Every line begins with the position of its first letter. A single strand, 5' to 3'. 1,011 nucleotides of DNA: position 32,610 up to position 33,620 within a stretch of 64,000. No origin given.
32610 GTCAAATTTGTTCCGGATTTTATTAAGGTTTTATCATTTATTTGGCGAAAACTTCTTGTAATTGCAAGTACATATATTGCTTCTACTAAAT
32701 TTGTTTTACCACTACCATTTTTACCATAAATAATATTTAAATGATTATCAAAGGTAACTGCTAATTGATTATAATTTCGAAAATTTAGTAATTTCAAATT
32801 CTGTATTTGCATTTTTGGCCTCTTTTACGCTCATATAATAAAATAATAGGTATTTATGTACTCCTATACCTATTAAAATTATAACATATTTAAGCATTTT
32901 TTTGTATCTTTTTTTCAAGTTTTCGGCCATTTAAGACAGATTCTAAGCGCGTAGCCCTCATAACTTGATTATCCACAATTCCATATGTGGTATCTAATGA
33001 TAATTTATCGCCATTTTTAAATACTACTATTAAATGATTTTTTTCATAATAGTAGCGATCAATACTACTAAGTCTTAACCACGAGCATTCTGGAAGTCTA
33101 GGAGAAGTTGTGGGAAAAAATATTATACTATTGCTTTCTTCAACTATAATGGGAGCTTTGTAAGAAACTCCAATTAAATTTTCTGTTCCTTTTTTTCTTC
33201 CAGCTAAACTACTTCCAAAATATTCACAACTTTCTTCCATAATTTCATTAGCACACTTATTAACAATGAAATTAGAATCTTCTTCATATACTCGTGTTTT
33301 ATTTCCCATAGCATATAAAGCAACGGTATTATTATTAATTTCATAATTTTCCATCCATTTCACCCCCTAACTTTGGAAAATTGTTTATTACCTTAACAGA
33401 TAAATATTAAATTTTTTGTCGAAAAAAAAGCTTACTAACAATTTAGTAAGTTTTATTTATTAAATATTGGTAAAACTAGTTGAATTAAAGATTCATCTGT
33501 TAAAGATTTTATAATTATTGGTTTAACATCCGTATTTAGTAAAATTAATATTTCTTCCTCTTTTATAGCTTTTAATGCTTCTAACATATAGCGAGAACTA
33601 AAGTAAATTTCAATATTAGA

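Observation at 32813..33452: ComK-family transcription factor gene as an independent insert between dnaN and recF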

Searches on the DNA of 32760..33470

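Call 93: search_rna_families(source=window, start=32760, end=33470, threshold=evalue, max_evalue=10)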
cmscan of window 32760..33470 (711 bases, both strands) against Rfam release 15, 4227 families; matches with E-value up to 10: 2.
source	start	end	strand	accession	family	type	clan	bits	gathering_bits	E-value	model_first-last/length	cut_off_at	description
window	32939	33136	-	RF02212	ZFAT-AS1_2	Gene; lncRNA;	-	16.9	70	1.9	1-205/205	no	ZFAT antisense RNA 1 conserved region 2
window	32760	32819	-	RF00064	HgcG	Gene; snRNA; snoRNA; HACA-box;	-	10.3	77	2.1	1-60/276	3'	HgcG RNA (Pab40)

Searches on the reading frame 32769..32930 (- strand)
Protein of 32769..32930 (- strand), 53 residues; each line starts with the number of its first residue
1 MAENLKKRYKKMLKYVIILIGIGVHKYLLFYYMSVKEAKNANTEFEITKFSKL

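Call 3: search_protein_families(library=pfam, proteins=[window:32769-32930:-], max_evalue=1)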
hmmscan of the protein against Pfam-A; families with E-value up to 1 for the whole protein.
window:32769-32930:- (53 aa): 0 families
